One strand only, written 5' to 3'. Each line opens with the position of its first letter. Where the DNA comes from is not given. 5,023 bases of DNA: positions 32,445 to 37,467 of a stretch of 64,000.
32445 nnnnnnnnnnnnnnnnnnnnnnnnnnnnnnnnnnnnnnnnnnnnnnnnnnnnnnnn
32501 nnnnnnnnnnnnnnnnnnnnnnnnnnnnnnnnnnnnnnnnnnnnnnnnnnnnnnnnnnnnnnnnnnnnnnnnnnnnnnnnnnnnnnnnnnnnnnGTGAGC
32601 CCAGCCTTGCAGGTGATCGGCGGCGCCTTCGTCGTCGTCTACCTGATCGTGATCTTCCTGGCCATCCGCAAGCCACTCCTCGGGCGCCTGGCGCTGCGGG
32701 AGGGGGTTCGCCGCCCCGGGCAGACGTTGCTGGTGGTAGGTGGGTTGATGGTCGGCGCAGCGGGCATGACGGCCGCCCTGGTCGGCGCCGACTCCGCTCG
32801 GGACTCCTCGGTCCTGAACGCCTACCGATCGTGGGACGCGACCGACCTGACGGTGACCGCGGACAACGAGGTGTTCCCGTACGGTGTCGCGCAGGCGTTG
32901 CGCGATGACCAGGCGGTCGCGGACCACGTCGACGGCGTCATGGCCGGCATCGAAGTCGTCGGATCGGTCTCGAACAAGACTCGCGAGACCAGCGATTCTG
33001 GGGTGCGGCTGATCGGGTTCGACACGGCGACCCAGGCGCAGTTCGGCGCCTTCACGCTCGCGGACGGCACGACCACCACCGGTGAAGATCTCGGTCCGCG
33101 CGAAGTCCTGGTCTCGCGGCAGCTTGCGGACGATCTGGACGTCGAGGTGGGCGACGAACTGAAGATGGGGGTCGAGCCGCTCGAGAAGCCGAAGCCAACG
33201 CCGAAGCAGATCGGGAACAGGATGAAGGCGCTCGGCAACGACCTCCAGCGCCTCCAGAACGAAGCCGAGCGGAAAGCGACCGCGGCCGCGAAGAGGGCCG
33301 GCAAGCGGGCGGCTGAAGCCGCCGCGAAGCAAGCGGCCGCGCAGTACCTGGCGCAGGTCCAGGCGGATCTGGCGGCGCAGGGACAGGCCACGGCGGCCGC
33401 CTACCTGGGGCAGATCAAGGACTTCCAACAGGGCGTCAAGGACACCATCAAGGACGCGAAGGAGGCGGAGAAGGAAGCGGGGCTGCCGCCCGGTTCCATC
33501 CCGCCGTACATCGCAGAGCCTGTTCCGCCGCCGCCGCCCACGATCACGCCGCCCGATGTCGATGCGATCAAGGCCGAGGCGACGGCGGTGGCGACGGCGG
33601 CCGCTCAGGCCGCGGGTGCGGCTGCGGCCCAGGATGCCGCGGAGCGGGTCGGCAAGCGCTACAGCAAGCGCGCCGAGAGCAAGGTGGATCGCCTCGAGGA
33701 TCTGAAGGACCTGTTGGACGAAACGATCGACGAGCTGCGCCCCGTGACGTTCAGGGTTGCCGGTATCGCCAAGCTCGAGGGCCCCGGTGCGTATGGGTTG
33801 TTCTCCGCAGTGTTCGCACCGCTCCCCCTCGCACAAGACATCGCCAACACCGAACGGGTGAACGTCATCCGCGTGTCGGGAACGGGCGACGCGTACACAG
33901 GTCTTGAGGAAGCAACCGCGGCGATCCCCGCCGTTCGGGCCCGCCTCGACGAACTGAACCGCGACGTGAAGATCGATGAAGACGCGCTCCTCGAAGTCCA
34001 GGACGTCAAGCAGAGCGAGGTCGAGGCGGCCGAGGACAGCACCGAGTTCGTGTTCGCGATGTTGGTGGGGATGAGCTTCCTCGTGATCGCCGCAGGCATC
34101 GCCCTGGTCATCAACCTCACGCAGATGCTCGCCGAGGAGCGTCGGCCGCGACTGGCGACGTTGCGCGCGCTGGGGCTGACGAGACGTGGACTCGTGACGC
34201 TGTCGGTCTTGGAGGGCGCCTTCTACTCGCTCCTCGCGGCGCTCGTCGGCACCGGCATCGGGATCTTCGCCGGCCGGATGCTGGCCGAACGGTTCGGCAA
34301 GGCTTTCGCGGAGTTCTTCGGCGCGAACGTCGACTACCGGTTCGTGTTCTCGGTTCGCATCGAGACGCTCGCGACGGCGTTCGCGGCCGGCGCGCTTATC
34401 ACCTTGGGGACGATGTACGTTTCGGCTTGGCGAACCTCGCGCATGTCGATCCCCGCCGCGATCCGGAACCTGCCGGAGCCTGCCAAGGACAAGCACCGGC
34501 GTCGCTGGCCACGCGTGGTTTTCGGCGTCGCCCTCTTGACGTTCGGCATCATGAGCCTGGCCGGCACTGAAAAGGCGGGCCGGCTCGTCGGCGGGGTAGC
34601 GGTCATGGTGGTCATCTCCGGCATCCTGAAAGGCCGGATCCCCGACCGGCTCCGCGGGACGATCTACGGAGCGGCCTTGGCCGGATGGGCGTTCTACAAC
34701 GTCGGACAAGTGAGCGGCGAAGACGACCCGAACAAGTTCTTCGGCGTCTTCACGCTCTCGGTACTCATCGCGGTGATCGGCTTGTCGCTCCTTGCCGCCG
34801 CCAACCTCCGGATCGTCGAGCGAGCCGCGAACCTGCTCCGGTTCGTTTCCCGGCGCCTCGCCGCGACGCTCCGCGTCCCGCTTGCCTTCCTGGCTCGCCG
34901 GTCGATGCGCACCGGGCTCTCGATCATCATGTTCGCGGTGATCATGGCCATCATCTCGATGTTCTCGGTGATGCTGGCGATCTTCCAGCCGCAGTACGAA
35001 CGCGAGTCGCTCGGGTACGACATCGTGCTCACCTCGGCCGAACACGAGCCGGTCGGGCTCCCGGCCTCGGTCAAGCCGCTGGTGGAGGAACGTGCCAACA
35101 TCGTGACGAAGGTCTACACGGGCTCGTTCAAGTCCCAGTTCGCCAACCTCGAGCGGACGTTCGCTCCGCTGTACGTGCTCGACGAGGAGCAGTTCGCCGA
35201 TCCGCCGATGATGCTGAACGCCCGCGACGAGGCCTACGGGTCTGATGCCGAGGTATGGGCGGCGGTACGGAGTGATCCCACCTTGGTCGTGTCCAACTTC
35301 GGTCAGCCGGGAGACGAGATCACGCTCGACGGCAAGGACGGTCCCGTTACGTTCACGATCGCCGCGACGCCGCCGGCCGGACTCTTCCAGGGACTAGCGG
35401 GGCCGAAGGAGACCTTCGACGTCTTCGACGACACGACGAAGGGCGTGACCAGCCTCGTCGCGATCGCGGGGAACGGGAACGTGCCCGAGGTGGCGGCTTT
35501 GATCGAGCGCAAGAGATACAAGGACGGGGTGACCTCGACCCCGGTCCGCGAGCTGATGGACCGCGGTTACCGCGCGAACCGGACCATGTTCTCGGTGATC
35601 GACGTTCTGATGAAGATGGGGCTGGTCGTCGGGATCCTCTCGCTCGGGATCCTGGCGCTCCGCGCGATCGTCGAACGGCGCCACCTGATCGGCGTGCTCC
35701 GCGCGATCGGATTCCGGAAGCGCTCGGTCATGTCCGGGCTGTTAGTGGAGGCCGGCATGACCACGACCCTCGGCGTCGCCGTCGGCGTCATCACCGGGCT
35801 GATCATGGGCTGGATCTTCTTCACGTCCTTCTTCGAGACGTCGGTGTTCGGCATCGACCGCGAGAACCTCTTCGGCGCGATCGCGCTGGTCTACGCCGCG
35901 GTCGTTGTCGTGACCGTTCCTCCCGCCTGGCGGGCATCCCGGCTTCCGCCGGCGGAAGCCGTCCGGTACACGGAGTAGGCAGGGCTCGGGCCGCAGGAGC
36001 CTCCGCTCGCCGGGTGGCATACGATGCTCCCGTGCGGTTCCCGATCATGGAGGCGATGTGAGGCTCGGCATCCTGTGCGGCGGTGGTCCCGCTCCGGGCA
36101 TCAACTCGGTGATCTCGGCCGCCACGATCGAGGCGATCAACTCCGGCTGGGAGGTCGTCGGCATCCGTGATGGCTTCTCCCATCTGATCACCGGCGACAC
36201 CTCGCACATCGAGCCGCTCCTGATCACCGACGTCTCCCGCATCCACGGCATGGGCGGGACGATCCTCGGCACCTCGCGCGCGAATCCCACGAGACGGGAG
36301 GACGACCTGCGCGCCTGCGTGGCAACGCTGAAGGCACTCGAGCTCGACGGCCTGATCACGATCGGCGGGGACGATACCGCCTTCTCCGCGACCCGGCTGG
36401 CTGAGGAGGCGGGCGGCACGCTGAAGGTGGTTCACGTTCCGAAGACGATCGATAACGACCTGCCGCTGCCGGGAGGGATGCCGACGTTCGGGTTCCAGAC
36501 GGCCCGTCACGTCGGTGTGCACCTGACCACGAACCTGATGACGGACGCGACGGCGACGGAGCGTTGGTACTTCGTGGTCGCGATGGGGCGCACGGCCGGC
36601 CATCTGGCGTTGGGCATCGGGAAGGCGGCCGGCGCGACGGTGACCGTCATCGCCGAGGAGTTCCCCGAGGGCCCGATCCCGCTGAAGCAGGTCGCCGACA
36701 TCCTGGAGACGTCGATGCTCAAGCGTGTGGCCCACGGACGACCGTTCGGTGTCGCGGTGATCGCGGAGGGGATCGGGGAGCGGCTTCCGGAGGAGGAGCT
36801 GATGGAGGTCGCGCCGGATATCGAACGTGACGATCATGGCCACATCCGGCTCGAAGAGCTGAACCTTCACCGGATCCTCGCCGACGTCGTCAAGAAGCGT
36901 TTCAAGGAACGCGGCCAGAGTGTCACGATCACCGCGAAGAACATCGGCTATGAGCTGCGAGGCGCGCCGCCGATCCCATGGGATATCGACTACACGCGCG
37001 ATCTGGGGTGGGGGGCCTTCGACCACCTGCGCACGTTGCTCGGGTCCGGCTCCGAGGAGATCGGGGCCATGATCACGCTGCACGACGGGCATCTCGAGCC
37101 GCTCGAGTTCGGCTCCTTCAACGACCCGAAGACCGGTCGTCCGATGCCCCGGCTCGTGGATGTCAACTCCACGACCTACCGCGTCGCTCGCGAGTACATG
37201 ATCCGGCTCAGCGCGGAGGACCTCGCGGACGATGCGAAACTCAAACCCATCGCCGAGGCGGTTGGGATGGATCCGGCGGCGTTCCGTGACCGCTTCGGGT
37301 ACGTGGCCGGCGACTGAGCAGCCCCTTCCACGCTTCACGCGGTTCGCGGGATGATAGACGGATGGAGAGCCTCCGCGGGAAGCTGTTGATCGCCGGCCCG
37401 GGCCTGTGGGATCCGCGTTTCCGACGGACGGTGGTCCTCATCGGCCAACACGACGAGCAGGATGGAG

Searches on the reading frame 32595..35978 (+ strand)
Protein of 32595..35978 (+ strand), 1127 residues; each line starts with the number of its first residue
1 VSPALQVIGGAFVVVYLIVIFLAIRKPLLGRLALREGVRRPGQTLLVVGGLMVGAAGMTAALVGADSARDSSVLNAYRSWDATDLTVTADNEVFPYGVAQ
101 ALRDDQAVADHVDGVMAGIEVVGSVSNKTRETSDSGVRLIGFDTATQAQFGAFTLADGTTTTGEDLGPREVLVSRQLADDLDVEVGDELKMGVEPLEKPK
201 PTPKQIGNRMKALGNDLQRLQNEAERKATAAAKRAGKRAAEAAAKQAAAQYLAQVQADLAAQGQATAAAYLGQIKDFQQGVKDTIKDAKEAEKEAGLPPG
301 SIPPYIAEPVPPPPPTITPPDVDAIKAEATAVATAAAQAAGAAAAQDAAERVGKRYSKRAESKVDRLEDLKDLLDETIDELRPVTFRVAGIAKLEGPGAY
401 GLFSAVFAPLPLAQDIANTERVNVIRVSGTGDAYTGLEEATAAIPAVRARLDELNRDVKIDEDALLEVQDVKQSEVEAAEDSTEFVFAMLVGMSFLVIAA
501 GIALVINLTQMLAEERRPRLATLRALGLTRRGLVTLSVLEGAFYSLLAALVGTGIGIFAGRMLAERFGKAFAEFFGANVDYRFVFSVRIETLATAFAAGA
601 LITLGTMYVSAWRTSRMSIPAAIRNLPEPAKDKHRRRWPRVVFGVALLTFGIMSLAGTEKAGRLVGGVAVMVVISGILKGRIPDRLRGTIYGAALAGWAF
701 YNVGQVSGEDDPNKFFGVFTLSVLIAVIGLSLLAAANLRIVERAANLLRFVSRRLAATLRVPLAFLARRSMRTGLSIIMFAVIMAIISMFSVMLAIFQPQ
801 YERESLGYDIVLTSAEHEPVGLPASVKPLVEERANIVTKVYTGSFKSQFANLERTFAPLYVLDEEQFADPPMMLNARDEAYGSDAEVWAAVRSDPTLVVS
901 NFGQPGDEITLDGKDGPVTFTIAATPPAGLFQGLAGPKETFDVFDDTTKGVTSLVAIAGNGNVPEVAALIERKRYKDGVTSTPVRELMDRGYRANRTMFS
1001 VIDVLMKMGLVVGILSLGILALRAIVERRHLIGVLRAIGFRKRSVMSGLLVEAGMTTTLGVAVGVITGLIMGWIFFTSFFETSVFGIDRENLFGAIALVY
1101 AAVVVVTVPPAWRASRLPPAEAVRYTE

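Call 8: search_protein_families(library=pfam, proteins=[window:32595-35978:+])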
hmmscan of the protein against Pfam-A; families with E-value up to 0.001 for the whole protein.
window:32595-35978:+ (1127 aa): 2 families
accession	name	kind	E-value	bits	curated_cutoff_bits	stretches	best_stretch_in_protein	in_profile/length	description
PF02687.27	FtsX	-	9.4e-25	87.4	25.5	2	493-619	3-120/120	FtsX-like permease C-terminal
PF12704.14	MacB_PCD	-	5e-06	27.4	27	1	44-195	1-147/207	MacB-like periplasmic core domain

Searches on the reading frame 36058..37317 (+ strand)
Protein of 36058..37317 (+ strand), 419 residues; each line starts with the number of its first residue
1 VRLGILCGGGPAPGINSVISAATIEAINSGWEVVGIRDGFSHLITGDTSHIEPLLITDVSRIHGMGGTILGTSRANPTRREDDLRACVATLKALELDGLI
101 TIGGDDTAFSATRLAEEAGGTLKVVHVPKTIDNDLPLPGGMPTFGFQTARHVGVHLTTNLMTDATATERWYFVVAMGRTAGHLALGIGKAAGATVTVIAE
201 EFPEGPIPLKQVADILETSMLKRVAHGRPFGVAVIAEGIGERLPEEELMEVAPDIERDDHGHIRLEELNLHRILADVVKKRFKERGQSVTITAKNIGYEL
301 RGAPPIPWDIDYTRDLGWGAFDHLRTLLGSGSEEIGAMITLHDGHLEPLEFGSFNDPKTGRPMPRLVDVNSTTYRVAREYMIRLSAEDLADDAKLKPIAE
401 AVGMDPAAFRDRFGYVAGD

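Call 8: search_protein_families(library=pfam, proteins=[window:36058-37317:+])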
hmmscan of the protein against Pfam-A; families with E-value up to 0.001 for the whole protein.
window:36058-37317:+ (419 aa): 1 family
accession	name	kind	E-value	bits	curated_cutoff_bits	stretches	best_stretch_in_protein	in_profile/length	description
PF00365.25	PFK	-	7.7e-57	193.2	30.9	1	2-323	1-276/277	Phosphofructokinase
